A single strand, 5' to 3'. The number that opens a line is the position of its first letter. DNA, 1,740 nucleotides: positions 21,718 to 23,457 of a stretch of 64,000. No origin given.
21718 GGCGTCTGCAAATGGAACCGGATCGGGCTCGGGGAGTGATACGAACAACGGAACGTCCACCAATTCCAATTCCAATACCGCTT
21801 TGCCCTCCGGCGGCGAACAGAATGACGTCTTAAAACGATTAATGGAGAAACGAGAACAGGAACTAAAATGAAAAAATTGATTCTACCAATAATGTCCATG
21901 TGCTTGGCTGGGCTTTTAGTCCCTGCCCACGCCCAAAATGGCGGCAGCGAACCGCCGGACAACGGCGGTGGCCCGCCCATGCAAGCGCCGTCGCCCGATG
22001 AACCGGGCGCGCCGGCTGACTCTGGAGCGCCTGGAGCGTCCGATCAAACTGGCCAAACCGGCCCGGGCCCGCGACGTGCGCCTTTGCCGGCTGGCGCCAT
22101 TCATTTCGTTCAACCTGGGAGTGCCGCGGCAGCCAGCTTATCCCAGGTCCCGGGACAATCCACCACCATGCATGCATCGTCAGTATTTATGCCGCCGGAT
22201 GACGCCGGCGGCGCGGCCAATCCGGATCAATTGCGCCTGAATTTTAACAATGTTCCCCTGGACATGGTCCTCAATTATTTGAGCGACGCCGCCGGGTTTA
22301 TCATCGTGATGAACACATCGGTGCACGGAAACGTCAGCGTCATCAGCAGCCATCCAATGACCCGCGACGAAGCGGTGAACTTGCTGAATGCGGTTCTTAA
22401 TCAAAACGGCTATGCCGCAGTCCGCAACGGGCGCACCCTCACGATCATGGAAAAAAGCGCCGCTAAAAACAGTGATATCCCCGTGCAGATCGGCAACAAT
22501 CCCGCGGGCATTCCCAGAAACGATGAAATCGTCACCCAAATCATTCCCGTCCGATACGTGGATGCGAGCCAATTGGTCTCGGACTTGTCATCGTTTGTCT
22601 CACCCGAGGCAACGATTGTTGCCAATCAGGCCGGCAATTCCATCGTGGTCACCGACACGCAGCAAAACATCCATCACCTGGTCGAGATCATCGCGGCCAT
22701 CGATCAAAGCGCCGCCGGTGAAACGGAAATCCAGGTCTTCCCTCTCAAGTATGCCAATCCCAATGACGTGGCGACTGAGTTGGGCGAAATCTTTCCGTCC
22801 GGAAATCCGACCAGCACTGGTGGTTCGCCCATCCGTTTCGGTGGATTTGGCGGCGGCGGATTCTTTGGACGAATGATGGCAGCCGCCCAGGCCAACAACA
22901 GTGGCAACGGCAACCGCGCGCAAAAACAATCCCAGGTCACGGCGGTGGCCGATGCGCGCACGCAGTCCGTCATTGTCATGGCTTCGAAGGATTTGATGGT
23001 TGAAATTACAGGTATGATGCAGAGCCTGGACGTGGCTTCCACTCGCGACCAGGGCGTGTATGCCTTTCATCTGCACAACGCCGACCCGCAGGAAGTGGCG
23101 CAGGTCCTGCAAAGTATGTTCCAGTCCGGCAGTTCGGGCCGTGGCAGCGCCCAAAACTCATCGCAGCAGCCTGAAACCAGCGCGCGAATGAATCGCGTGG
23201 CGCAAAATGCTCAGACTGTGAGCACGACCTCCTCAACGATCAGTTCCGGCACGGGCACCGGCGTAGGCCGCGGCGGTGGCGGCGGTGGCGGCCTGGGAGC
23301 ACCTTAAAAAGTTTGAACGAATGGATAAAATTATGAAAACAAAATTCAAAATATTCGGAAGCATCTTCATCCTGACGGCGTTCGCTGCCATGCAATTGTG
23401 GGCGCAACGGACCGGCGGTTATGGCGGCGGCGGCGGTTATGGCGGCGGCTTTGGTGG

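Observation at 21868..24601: Secretin split into two secreted polypeptides, with the break inside an N-domain loop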

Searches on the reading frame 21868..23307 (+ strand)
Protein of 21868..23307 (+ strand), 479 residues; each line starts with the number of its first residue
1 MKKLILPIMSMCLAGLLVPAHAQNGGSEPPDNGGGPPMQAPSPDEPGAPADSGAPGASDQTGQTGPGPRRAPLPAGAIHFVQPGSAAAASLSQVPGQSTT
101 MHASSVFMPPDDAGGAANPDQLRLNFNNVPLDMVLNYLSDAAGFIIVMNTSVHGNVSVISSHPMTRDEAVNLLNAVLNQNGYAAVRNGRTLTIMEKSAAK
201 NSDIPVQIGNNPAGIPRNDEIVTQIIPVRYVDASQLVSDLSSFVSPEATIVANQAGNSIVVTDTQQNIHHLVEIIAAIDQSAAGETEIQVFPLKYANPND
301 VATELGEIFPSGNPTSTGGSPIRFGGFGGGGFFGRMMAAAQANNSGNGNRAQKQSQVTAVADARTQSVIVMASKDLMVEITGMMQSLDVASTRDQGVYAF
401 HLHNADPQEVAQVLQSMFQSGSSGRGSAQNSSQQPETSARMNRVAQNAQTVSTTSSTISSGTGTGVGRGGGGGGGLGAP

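Call 3: search_protein_families(library=pfam, proteins=[window:21868-23304:+], max_evalue=0.01)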
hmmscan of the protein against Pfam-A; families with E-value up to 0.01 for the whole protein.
window:21868-23304:+ (479 aa): 3 families
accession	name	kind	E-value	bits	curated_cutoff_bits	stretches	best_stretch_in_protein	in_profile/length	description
PF03958.22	Secretin_N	-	8.4e-28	96.8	28.2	3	223-282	1-67/69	Bacterial type II/III secretion system short domain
PF21305.2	type_II_gspD_N0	-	2.1e-13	50.3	27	1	124-188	1-65/71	GspD-like, N0 domain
PF07660.19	STN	-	0.0041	17.4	28.4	0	173-194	29-50/52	Secretin and TonB N terminus short domain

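Call 4: search_protein_families(library=ncbifam, proteins=[window:21868-23304:+], max_evalue=0.01)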
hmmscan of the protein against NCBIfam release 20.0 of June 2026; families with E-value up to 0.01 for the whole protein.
window:21868-23304:+ (479 aa): 5 families
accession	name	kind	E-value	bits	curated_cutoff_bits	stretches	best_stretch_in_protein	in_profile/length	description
TIGR02517.1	type_II_gspD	equivalog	6.8e-59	199.9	351.35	1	124-462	1-301/600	type II secretion system secretin GspD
TIGR02515.1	IV_pilus_PilQ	subfamily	1.2e-14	54.1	284.35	1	121-281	3-168/428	type IV pilus secretin PilQ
NF010083.0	PRK13568.1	equivalog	6.9e-09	35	554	1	118-280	24-184/419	DNA uptake porin HofQ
TIGR02516.1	type_III_yscC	equivalog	9.9e-08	30.9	238.45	1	216-304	70-164/463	type III secretion system outer membrane ring subunit SctC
NF007851.2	PRK10560.1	exception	0.00017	20.5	598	1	115-280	17-176/412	DNA uptake porin HofQ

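Call 6: find_homologous_proteins(query=window:21868-23304:+, max_evalue=1e-10)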
Query window:21868-23304:+ (479 aa): 2261 proteins with E <= 1e-10 among 8000 candidates; the best 120 are listed.
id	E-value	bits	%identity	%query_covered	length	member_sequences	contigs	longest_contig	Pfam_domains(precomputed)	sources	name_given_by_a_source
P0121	0.0e+0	1023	100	99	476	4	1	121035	PF21305.3,PF03958.23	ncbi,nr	ncbi:MAG TPA: secretin N-terminal domain-containing protein [Verrucomicrobiae bacterium]|nr:secretin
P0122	1.4e-234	798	79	94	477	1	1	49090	PF21305.3,PF03958.23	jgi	jgi:type II secretory pathway component GspD/PulD (secretin)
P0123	4.7e-230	783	80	94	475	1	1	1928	PF21305.3,PF03958.23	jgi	jgi:general secretion pathway protein D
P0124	2.2e-228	777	79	92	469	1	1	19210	PF21305.3,PF03958.23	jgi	jgi:type II secretory pathway component GspD/PulD (secretin)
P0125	7.7e-228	775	76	94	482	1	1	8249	PF21305.3,PF03958.23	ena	-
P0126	8.7e-227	772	76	94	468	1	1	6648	PF21305.3,PF03958.23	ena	-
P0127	6.4e-226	769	75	94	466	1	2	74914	PF21305.3,PF03958.23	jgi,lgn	jgi:general secretion pathway protein D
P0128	3.2e-225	767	77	94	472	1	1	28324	PF21305.3,PF03958.23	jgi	jgi:general secretion pathway protein D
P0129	1.1e-224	765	75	94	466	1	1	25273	PF21305.3,PF03958.23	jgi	jgi:type II secretory pathway component GspD/PulD (secretin)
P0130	4.9e-223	760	75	94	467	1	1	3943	PF21305.3,PF03958.23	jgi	jgi:general secretion pathway protein D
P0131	9.4e-222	755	76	94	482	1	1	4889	PF21305.3,PF03958.23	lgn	-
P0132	5.4e-221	753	75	93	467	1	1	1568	PF21305.3,PF03958.23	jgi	jgi:general secretion pathway protein D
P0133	2.1e-220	751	74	94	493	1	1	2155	PF21305.3,PF03958.23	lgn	-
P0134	3.6e-219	747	78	92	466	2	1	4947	PF21305.3,PF03958.23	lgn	-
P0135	1.7e-217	741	74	94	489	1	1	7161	PF21305.3,PF03958.23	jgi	jgi:type II secretory pathway component GspD/PulD (secretin)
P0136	5.9e-215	733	74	94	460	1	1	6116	PF21305.3,PF03958.23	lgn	-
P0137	6.0e-213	726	76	92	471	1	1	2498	PF21305.3,PF03958.23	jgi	jgi:type II secretory pathway component GspD/PulD (secretin)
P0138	6.7e-210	716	76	96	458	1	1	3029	PF21305.3,PF03958.23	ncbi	ncbi:MAG: secretin N-terminal domain-containing protein [Limisphaerales bacterium]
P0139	7.5e-204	696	74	91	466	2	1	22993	PF21305.3,PF03958.23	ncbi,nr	ncbi:MAG TPA: secretin N-terminal domain-containing protein [Alphaproteobacteria bacterium]|nr:secre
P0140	1.1e-201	689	71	94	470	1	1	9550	PF21305.3,PF03958.23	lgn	-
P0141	5.3e-201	687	87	71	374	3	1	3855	PF21305.3,PF03958.23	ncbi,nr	ncbi:MAG TPA: secretin N-terminal domain-containing protein [Verrucomicrobiae bacterium]|nr:secretin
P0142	6.8e-196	670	70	94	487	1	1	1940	PF21305.3,PF03958.23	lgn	-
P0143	1.0e-182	627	88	65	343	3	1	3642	PF21305.3,PF03958.23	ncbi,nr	ncbi:MAG TPA: secretin N-terminal domain-containing protein, partial [Verrucomicrobiae bacterium]|nr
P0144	4.0e-182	625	83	67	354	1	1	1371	PF21305.3,PF03958.23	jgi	jgi:general secretion pathway protein D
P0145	7.0e-181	621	66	87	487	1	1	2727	PF21305.3,PF03958.23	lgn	-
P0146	7.2e-181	621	65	96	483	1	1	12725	PF21305.3,PF03958.23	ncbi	-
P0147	2.1e-180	619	66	87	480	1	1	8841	PF21305.3,PF03958.23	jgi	jgi:hypothetical protein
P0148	4.1e-179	615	64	94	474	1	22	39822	PF21305.3,PF03958.23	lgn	-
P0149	1.5e-177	610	65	99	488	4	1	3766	PF21305.3,PF03958.23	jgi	-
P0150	2.2e-177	609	64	96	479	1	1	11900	PF21305.3,PF03958.23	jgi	jgi:general secretion pathway protein D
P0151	2.8e-176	606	64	96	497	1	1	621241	PF21305.3,PF03958.23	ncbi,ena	-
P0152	6.0e-174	598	65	94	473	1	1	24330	PF21305.3,PF03958.23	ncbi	-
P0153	4.3e-173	595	64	96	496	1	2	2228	PF21305.3,PF03958.23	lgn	-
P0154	9.7e-172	591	62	94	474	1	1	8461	PF21305.3,PF03958.23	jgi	jgi:general secretion pathway protein D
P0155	8.5e-170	584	63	96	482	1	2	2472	PF21305.3,PF03958.23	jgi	jgi:type II secretory pathway component GspD/PulD (secretin)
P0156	1.0e-169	584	60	96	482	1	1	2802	PF21305.3,PF03958.23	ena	-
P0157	4.6e-169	582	64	94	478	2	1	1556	PF21305.3,PF03958.23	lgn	-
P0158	8.5e-169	581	63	97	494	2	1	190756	PF21305.3,PF03958.23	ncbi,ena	-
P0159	1.1e-168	581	61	96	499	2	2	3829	PF21305.3,PF03958.23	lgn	-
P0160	4.1e-167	575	61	96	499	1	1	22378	PF21305.3,PF03958.23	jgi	jgi:type II secretory pathway component GspD/PulD (secretin)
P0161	5.7e-167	575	62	94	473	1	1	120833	PF21305.3,PF03958.23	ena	-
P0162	6.2e-167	575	62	96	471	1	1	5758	PF21305.3,PF03958.23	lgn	-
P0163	3.4e-166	572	66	87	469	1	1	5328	PF21305.3,PF03958.23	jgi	jgi:type II secretory pathway component GspD/PulD (secretin)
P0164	5.5e-166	572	62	96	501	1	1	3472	PF21305.3,PF03958.23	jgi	jgi:type II secretory pathway component GspD/PulD (secretin)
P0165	7.4e-166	571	62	96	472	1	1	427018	PF21305.3,PF03958.23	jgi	jgi:general secretion pathway protein D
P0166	1.4e-165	570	65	87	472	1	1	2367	PF21305.3,PF03958.23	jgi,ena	-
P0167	1.5e-164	567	62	94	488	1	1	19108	PF21305.3,PF03958.23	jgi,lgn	jgi:type II secretory pathway component GspD/PulD (secretin)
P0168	7.3e-164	565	62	95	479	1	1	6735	PF21305.3,PF03958.23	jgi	jgi:general secretion pathway protein D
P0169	2.0e-163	563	59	93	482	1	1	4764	PF21305.3,PF03958.23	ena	-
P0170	7.8e-163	561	60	94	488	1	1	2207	PF21305.3,PF03958.23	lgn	-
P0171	2.2e-162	560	61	96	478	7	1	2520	PF21305.3,PF03958.23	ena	-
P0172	2.1e-161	557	61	87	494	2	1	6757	PF21305.3,PF03958.23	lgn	-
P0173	2.7e-161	556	60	96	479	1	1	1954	PF21305.3,PF03958.23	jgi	-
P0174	5.0e-161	555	61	95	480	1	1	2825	PF21305.3,PF03958.23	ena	-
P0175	8.6e-161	554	59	94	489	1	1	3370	PF21305.3,PF03958.23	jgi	jgi:type II secretory pathway component GspD/PulD (secretin)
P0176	2.2e-160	553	59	96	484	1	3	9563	PF21305.3,PF03958.23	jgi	jgi:type II secretory pathway component GspD/PulD (secretin)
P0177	5.1e-160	552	64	88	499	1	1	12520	PF21305.3,PF03958.23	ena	-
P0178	5.2e-160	552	63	87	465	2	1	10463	PF21305.3,PF03958.23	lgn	-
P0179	2.6e-159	550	59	96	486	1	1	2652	PF21305.3,PF03958.23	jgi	-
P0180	3.3e-159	549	60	95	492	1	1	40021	PF21305.3,PF03958.23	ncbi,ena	-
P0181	1.5e-158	547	63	85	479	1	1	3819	PF21305.3,PF03958.23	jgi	jgi:general secretion pathway protein D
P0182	4.6e-158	545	58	96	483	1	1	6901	PF21305.3,PF03958.23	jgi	jgi:type II secretory pathway component GspD/PulD (secretin)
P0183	5.1e-158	545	62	95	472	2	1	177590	PF21305.3,PF03958.23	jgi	jgi:general secretion pathway protein D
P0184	3.9e-157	542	65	86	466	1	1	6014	PF21305.3,PF03958.23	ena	-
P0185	1.0e-156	541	62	87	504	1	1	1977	PF21305.3,PF03958.23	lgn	-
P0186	2.2e-155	537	63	87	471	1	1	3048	PF21305.3,PF03958.23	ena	-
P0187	1.3e-154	534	62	88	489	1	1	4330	PF21305.3,PF03958.23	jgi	jgi:type II secretory pathway component GspD/PulD (secretin)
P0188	1.5e-154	534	59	96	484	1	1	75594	PF21305.3,PF03958.23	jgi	jgi:type II secretory pathway component GspD/PulD (secretin)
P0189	5.0e-154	532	58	94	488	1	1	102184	PF21305.3,PF03958.23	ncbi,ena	-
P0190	5.7e-154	532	55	100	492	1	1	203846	PF21305.3,PF03958.23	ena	-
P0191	1.1e-152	528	69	71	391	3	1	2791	PF21305.3,PF03958.23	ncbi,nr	ncbi:MAG TPA: secretin N-terminal domain-containing protein, partial [Candidatus Acidoferrales bacte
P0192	1.2e-152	528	63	87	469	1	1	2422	PF21305.3,PF03958.23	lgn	-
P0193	1.4e-152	527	59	94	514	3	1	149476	PF21305.3,PF03958.23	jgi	jgi:type II secretory pathway component GspD/PulD (secretin)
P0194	8.9e-152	525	60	87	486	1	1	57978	PF21305.3,PF03958.23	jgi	jgi:type II secretory pathway component GspD/PulD (secretin)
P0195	2.1e-151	524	63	87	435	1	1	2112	PF21305.3,PF03958.23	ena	-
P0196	4.5e-151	522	59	97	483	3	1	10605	PF21305.3,PF03958.23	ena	-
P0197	1.4e-150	521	58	99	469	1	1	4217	PF21305.3,PF03958.23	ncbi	ncbi:MAG: secretin N-terminal domain-containing protein [Limisphaerales bacterium]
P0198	2.6e-149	517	60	87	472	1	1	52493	PF21305.3,PF03958.23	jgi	jgi:general secretion pathway protein D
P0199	7.3e-149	515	60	88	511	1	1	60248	PF21305.3,PF03958.23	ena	-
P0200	4.1e-148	513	72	76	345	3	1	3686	PF21305.3,PF03958.23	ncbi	ncbi:MAG: secretin N-terminal domain-containing protein, partial [Limisphaerales bacterium]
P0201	1.2e-147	511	71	63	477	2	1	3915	PF21305.3,PF03958.23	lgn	-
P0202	1.3e-145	504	73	65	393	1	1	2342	PF21305.3,PF03958.23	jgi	jgi:general secretion pathway protein D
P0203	1.5e-144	501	60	88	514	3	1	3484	PF21305.3,PF03958.23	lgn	-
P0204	3.0e-142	493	69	63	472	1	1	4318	PF21305.3,PF03958.23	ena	-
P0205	3.7e-142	493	66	70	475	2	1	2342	PF21305.3,PF03958.23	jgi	-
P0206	1.2e-141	491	57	87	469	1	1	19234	PF21305.3,PF03958.23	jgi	jgi:general secretion pathway protein D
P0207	1.6e-141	491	59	87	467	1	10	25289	PF03958.23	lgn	-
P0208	1.9e-141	491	55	98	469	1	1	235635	PF21305.3,PF03958.23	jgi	jgi:general secretion pathway protein D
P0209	3.0e-141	490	57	87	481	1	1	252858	PF21305.3,PF03958.23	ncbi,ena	-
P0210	3.8e-141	490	55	94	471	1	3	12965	PF21305.3,PF03958.23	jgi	jgi:type II secretory pathway component GspD/PulD (secretin)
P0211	3.8e-141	490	56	99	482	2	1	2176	PF21305.3,PF03958.23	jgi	-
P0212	4.4e-141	490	64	77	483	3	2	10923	PF21305.3,PF03958.23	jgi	jgi:general secretion pathway protein D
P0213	6.1e-141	489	57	94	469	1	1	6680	PF21305.3,PF03958.23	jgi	jgi:type II secretory pathway component GspD/PulD (secretin)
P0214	7.8e-141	489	54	94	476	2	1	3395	PF21305.3,PF03958.23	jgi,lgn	jgi:general secretion pathway protein D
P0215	8.4e-141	489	68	65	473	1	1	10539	PF21305.3,PF03958.23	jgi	jgi:type II secretory pathway component GspD/PulD (secretin)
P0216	9.9e-141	488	67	71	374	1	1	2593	PF21305.3,PF03958.23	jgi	jgi:type II secretory pathway component GspD/PulD (secretin)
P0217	1.2e-140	488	53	90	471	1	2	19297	PF21305.3,PF03958.23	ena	-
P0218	1.4e-140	488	68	65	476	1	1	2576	PF21305.3,PF03958.23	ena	-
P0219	1.8e-140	488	57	87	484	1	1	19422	PF21305.3,PF03958.23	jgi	jgi:type II secretory pathway component GspD/PulD (secretin)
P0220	4.2e-140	486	53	99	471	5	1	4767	PF21305.3,PF03958.23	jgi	jgi:general secretion pathway protein D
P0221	4.5e-140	486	56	96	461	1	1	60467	PF21305.3,PF03958.23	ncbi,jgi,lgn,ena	jgi:general secretion pathway protein D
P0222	5.5e-140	486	58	82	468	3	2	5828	PF21305.3,PF03958.23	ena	-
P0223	5.8e-140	486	64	70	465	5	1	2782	PF21305.3,PF03958.23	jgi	jgi:type II secretory pathway component GspD/PulD (secretin)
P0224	6.4e-140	486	53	99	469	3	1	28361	PF21305.3,PF03958.23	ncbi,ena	-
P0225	1.2e-139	485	57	87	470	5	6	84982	PF21305.3,PF03958.23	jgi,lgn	jgi:general secretion pathway protein D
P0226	1.8e-139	484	54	87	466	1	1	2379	PF21305.3,PF03958.23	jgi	jgi:general secretion pathway protein D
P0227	1.8e-139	484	69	68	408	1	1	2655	PF21305.3,PF03958.23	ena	-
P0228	2.0e-139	484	65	77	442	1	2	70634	PF21305.3,PF03958.23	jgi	jgi:general secretion pathway protein D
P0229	2.0e-139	484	69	66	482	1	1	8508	PF21305.3,PF03958.23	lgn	-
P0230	2.6e-139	484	54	94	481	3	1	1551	PF21305.3,PF03958.23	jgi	jgi:general secretion pathway protein D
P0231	5.6e-139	483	69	68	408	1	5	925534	PF21305.3,PF03958.23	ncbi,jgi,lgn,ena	jgi:general secretion pathway protein D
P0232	7.6e-139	482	56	94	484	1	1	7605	PF21305.3,PF03958.23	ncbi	-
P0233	7.6e-139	482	68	68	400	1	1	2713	PF21305.3,PF03958.23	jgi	jgi:general secretion pathway protein D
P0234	9.0e-139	482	68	68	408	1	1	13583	PF21305.3,PF03958.23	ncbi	ncbi:MAG: secretin N-terminal domain-containing protein [Verrucomicrobiota bacterium]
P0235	9.8e-139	482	76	63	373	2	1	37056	PF21305.3,PF03958.23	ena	-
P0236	1.1e-138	482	54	93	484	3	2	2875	PF21305.3,PF03958.23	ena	-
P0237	1.1e-138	482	55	87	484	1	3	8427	PF21305.3,PF03958.23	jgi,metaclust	metaclust:\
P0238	1.4e-138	481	56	88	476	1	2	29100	PF21305.3,PF03958.23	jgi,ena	-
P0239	1.5e-138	481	66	68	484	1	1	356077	PF21305.3,PF03958.23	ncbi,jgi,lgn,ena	jgi:general secretion pathway protein D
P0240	1.7e-138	481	54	87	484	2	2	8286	PF21305.3,PF03958.23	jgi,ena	-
